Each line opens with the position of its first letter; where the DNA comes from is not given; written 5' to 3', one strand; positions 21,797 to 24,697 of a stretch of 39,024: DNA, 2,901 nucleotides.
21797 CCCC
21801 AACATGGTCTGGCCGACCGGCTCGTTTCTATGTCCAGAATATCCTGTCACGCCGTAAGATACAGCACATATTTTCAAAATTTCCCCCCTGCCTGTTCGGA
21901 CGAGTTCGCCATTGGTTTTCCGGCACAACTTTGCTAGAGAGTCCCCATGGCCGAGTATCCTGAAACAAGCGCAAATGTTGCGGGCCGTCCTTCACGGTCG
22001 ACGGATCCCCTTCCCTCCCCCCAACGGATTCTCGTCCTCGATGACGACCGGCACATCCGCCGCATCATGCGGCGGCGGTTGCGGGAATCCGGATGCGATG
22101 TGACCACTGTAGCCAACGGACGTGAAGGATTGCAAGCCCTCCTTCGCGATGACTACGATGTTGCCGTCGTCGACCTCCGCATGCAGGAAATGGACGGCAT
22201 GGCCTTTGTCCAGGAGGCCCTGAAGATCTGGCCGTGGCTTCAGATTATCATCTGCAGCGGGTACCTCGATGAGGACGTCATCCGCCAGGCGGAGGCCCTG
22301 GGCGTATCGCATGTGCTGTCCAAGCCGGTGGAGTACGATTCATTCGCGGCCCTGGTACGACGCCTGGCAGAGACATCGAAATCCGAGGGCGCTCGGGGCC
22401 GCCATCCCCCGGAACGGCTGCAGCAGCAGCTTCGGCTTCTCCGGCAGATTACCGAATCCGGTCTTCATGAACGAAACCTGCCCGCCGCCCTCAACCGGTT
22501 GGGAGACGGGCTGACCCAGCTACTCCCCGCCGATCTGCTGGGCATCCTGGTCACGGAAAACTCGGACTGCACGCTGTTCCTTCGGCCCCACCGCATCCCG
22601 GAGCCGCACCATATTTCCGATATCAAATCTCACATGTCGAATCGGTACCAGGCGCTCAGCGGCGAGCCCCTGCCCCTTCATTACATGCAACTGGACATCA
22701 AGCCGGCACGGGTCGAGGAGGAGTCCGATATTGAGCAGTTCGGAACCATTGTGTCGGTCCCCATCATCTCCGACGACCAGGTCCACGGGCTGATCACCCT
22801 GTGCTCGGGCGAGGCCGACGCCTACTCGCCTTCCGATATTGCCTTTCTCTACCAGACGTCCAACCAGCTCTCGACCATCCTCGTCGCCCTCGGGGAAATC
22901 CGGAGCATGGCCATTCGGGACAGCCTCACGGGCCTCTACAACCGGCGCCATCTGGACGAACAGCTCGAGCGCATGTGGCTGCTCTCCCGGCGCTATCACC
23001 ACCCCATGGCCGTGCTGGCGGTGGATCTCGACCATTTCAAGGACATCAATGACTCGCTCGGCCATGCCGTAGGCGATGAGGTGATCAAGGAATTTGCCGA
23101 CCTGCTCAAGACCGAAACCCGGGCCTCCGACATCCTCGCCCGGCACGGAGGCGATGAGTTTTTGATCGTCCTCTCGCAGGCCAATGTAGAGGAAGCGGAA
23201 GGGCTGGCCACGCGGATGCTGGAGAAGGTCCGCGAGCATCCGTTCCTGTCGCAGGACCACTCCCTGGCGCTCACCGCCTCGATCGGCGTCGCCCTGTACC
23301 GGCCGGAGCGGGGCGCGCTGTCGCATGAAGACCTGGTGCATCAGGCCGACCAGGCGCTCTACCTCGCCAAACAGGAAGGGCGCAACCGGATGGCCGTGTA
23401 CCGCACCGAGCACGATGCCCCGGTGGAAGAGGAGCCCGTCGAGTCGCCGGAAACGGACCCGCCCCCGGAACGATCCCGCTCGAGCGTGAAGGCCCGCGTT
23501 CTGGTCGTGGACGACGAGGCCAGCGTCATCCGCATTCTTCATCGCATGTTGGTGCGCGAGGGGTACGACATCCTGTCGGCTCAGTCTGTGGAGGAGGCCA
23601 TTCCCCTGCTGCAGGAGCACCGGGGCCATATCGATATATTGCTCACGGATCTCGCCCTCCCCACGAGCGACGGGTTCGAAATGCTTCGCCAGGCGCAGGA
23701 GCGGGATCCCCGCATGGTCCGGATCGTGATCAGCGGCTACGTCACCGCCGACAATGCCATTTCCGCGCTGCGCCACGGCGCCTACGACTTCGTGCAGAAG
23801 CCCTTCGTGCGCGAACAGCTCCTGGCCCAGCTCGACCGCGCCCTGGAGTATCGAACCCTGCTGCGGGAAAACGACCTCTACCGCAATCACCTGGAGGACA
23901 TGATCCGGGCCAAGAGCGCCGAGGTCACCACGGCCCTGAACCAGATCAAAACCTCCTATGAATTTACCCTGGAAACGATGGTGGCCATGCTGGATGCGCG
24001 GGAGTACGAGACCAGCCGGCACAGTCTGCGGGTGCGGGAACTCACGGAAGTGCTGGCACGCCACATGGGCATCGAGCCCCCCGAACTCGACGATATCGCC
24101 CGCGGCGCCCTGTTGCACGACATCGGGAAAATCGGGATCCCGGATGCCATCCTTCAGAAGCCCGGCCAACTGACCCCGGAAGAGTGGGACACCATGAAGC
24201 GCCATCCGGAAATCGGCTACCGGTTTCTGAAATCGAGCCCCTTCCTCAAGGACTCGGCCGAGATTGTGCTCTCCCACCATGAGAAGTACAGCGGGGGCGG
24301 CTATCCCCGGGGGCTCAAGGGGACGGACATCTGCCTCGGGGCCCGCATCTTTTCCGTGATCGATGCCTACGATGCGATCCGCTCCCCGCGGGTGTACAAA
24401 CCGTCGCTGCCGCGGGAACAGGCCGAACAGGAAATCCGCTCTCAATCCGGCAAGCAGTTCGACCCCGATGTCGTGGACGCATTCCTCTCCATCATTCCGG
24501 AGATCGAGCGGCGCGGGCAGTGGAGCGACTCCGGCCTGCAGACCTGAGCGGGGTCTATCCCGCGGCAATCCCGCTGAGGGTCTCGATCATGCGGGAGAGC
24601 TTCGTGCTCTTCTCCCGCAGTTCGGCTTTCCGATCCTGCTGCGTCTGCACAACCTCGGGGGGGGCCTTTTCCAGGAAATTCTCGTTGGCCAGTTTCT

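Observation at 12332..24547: c-di-GMP-wired, synthase-dependent exopolysaccharide apparatus with an unusual part list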

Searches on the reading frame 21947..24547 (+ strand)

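Call 3: search_protein_families(library=pfam, proteins=[window:21947-24547:+], max_evalue=0.01)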
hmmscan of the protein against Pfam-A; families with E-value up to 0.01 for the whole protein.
window:21947-24547:+ (866 aa): 9 families
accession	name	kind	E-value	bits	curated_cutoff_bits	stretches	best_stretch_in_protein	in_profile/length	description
PF00990.26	GGDEF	-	1.3e-48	165.2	23.8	1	322-481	1-161/161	Diguanylate cyclase, GGDEF domain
PF00072.30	Response_reg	-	1.3e-47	161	30.2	2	518-629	1-110/111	Response regulator receiver domain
PF13487.12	HD_5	-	8.7e-40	136.7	27.2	1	677-842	2-170/170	HD domain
PF01966.28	HD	-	2.8e-23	82.9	22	1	690-810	2-115/116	HD domain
PF13185.12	GAF_2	-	1.3e-07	32.4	28.6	1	253-312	76-135/136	GAF domain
PF01590.32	GAF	-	3.2e-06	28.2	22.4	1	223-310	47-131/133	GAF domain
PF20161.5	VpsR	-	5.1e-06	26.7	23.7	0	512-628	7-119/121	VpsR domain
PF24898.2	GGDEF_GdpP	-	0.00026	21.7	30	1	361-488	3-122/126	Cyclic-di-AMP phosphodiesterase GdpP-like, GGDEF domain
PF08668.18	HDOD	-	0.0024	17.8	22.9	1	685-741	91-145/196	HDOD domain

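Call 4: search_protein_families(library=ncbifam, proteins=[window:21947-24547:+], max_evalue=0.01)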
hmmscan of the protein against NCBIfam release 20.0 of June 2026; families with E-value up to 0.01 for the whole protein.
window:21947-24547:+ (866 aa): 124 families (the best 25 are shown)
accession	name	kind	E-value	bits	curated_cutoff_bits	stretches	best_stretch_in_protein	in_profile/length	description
NF053512.1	nitric_RR_NosR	exception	3.4e-91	306.4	400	2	518-856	1-360/422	response regulator c-di-GMP phosphodiesterase, NosR family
NF007135.0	PRK09581.1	equivalog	1.3e-72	245.1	474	3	320-483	290-453/457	PleD family two-component system response regulator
NF047654.1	DiguCycDgcRLepto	equivalog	3e-56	190.5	500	3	317-482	128-293/295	diguanylate cyclase DgcR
TIGR00254.1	GGDEF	domain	1.8e-52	177.4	37.4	1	320-484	3-166/168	diguanylate cyclase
NF038266.1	diguan_SiaD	equivalog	3.1e-45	154.5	290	1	317-482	89-252/252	biofilm regulation diguanylate cyclase SiaD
NF007380.0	PRK09894.1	equivalog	9e-44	150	256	1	307-487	116-289/296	diguanylate cyclase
NF007298.0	PRK09776.1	equivalog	2.7e-42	144.8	1135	1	320-491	682-851/1111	diguanylate cyclase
TIGR01818.1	ntrC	equivalog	4.8e-40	137.7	558.6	2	518-644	1-125/463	nitrogen regulation protein NR(I)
NF007423.1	PRK09966.1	equivalog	1e-38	133.3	325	1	320-475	237-390/390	diguanylate cyclase DgcN/YfiN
NF045675.1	PhdiestaseDibA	equivalog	8.8e-38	130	980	1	308-489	189-368/623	phosphodiesterase DibA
NF051473.1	DigCycDgcsShew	equivalog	2.7e-37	128.7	400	1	317-484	130-290/291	diguanylate cyclase DgcS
NF041606.1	dguan_cyc_DgcA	equivalog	5.3e-37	127.5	370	1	269-484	124-338/340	diguanylate cyclase DgcA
NF011695.0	PRK15115.1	equivalog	1.4e-36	126.2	763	2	515-648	6-136/445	two-component system response regulator GlrR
NF011955.1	PRK15426.1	equivalog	2.2e-36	125.2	408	1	321-484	397-560/564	cellulose biosynthesis regulator diguanylate cyclase DgcQ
NF051870.1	NAssimRespRegNtrX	equivalog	1.3e-35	123.1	600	2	517-663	3-151/452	nitrogen assimilation response regulator NtrX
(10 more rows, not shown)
